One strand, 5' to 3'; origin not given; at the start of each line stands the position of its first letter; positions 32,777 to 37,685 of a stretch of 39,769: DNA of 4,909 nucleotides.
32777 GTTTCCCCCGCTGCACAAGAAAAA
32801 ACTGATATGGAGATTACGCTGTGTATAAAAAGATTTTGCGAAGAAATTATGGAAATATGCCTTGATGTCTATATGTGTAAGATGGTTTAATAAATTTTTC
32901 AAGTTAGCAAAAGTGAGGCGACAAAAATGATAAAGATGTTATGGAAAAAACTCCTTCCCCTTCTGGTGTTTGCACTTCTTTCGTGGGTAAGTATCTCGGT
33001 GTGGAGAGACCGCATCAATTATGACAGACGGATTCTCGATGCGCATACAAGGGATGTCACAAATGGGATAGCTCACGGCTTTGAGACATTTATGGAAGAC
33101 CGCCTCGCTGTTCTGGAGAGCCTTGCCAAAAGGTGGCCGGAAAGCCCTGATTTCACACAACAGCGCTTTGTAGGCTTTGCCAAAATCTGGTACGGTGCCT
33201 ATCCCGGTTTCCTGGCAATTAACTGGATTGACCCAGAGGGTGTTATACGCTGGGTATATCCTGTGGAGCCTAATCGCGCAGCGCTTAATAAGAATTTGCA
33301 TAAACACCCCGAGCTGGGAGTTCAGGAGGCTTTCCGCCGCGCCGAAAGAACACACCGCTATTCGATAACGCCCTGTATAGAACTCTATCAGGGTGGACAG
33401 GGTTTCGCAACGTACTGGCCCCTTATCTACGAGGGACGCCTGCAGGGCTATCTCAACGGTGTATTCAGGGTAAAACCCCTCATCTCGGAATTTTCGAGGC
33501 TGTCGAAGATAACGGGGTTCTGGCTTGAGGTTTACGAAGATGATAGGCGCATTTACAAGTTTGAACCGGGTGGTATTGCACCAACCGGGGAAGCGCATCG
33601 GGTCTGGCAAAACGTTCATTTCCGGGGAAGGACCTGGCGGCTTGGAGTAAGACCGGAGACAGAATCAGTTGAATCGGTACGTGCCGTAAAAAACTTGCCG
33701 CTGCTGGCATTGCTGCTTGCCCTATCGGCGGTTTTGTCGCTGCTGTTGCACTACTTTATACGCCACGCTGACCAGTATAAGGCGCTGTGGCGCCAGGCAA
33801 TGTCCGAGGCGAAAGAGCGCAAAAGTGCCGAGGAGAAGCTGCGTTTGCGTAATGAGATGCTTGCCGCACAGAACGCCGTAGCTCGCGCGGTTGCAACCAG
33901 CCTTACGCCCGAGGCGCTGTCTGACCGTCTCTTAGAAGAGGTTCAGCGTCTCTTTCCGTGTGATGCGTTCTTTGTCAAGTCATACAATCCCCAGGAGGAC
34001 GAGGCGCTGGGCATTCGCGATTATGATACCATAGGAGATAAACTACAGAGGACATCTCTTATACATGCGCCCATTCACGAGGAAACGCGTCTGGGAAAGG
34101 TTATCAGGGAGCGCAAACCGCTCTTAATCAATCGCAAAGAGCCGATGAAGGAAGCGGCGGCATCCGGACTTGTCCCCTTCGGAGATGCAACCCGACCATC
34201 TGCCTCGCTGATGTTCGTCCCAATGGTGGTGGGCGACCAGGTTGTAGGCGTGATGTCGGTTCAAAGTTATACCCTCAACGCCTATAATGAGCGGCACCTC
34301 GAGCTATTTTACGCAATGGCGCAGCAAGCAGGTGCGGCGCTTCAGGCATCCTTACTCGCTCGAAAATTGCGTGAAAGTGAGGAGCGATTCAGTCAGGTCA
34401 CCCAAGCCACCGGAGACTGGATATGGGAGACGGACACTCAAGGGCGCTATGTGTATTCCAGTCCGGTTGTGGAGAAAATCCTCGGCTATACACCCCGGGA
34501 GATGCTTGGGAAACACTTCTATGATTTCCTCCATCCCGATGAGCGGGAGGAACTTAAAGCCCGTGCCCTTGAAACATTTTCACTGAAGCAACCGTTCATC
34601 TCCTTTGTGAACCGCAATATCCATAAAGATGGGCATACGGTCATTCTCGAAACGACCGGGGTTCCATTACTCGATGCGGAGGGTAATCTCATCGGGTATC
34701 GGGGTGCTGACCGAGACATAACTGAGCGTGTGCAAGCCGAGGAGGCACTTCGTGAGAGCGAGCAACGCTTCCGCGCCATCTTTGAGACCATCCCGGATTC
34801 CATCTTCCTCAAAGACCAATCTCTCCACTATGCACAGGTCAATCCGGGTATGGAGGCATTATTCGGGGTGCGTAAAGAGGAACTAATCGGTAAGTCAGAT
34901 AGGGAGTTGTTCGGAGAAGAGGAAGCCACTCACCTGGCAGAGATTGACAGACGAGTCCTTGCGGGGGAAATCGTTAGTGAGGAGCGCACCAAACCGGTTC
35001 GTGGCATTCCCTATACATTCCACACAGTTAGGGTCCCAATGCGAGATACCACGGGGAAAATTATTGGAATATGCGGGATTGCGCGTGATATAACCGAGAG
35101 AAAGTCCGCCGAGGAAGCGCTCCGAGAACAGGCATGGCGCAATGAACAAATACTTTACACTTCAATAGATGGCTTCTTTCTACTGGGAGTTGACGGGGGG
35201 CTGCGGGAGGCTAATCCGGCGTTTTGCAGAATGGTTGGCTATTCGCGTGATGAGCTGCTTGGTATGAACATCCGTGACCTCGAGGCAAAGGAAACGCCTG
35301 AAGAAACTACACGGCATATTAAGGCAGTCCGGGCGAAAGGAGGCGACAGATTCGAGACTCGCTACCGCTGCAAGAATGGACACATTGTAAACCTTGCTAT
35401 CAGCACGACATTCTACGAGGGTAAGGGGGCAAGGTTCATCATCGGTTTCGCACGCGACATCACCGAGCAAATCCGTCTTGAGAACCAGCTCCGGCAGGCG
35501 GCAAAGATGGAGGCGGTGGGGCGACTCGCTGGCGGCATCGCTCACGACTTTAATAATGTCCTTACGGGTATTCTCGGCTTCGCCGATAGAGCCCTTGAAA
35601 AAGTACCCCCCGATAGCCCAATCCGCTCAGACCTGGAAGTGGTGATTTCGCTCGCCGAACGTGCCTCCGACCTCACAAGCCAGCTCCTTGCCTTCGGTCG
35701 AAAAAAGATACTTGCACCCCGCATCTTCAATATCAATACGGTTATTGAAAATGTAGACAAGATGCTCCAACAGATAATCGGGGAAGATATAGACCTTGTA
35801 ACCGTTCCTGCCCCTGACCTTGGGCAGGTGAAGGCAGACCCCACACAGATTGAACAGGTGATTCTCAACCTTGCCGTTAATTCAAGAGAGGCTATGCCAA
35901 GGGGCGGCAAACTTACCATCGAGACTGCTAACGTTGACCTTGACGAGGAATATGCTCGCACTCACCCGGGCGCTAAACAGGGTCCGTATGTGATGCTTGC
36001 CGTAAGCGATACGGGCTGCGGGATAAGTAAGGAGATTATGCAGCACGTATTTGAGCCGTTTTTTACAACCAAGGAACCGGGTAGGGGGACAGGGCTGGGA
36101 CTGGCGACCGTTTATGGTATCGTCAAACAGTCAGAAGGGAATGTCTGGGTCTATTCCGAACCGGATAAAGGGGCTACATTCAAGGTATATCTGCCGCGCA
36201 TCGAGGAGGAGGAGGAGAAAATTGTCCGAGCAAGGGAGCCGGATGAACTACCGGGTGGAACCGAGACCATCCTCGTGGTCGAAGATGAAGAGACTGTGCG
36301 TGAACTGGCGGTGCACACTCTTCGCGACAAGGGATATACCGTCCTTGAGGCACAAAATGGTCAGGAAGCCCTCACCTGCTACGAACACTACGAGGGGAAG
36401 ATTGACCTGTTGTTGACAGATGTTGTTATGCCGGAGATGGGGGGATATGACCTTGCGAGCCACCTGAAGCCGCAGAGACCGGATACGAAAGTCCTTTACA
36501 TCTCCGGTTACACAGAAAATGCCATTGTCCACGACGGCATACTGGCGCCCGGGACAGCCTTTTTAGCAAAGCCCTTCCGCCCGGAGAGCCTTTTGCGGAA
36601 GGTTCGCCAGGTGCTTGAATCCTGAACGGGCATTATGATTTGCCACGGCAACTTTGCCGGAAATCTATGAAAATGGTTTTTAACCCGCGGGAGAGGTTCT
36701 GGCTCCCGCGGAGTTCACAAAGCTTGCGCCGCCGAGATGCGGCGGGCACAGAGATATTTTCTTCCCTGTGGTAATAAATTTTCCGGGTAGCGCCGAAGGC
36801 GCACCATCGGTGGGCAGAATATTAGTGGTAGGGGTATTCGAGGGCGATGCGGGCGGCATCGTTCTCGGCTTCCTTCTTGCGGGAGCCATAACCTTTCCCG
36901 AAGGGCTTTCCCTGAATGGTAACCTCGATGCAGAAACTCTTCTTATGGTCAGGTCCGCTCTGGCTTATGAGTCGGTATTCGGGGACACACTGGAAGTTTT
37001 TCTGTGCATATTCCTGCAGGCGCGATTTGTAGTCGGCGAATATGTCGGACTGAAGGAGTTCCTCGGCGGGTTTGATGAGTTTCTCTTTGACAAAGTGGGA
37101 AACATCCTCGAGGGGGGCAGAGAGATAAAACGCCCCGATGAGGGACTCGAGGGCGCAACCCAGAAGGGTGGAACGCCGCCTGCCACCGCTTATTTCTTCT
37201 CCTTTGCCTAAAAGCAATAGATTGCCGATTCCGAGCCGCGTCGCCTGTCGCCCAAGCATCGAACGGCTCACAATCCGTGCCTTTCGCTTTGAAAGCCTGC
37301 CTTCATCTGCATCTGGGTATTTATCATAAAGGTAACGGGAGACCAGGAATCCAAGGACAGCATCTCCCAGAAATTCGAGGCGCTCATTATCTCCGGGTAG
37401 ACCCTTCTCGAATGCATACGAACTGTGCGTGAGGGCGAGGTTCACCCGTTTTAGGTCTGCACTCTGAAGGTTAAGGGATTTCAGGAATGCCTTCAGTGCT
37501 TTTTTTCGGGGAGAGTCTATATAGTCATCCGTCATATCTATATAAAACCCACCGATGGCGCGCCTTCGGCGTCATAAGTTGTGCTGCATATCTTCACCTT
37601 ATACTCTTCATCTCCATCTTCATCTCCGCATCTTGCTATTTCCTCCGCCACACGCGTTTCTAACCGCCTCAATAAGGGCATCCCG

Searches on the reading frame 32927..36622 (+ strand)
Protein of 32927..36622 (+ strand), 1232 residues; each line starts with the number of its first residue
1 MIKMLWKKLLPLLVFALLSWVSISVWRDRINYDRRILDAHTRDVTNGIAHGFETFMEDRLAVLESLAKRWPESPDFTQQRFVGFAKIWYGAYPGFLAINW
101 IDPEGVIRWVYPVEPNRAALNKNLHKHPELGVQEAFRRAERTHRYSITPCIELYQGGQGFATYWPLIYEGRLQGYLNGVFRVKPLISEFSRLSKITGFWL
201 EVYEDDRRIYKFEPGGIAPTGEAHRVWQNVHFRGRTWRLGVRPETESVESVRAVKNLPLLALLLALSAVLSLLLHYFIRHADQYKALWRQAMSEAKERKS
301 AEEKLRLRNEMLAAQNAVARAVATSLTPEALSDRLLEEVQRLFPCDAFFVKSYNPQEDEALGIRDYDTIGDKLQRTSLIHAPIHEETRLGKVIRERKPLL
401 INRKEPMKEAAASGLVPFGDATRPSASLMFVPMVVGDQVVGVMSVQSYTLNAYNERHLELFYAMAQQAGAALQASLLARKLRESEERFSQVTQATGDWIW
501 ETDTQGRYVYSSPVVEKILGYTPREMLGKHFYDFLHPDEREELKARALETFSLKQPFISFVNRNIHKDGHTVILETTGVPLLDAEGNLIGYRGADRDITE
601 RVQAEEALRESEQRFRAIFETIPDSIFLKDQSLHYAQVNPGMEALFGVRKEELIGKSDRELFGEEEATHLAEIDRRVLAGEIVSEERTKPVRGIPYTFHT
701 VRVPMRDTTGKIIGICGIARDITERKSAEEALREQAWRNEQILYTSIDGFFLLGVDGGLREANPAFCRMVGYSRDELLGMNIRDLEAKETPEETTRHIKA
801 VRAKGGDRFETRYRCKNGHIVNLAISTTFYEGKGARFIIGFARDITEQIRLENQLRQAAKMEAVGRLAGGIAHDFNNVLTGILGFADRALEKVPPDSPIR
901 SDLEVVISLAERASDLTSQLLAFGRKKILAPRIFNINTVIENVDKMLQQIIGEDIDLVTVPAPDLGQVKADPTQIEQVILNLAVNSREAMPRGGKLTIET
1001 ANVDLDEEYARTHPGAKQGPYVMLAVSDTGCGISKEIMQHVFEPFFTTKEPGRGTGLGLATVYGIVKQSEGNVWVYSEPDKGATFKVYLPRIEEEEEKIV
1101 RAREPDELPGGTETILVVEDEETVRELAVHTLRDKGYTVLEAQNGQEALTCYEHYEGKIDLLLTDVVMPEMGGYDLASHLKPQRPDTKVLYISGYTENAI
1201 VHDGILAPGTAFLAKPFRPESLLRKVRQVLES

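Call 85: search_protein_families(library=pfam, proteins=[window:32927-36622:+], max_evalue=0.00001)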
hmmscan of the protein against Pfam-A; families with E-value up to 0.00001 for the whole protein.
window:32927-36622:+ (1232 aa): 11 families
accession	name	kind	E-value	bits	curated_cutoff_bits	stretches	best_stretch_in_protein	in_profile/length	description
PF08448.16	PAS_4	-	3.2e-44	150.1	23.1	2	619-726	1-109/110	PAS fold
PF13426.13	PAS_9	-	4.9e-44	149.2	27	3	497-600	2-103/103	PAS domain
PF00989.32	PAS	-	2.1e-42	144.1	22.6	3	614-722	2-113/113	PAS fold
PF08447.18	PAS_3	-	8.6e-30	103.3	25.6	2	509-593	2-87/89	PAS fold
PF00072.30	Response_reg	-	6.3e-22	78.3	30.2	1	1115-1226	1-110/111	Response regulator receiver domain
PF02518.31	HATPase_c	-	2e-21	76.9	26.4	1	971-1091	2-109/111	Histidine kinase-, DNA gyrase B-, and HSP90-like ATPase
PF13188.13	PAS_8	-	4.5e-18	64.9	21.8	1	613-665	1-54/65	PAS domain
PF13185.12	GAF_2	-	1.5e-17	64.5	28.6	1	326-473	2-136/136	GAF domain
PF01590.32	GAF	-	1.7e-11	45.2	22.4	1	328-472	2-133/133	GAF domain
PF13492.12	GAF_3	-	1.3e-08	35.7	27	1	382-473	40-128/129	GAF domain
PF00512.31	HisKA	-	1.3e-07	32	26.9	1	865-926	3-63/66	His Kinase A (phospho-acceptor) domain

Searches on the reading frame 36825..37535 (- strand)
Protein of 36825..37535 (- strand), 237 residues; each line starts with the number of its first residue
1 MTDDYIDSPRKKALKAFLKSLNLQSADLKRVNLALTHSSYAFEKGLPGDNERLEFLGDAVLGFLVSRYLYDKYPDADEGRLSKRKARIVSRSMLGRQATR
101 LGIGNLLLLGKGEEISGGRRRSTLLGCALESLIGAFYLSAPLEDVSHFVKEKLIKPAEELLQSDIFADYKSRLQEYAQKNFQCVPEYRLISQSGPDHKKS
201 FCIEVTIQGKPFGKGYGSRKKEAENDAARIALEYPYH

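Call 85: search_protein_families(library=pfam, proteins=[window:36825-37535:-], max_evalue=0.00001)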
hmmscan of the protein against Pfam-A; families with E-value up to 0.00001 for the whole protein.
window:36825-37535:- (237 aa): 3 families
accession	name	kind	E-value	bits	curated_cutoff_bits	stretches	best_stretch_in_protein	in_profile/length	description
PF14622.11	Ribonucleas_3_3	-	2.8e-31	108.8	35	1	32-156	6-127/128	Ribonuclease-III-like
PF00636.31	Ribonuclease_3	-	1e-21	78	27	1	51-139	1-100/102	Ribonuclease III domain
PF00035.32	dsrm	-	6.8e-17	62.2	23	1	169-234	1-65/66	Double-stranded RNA binding motif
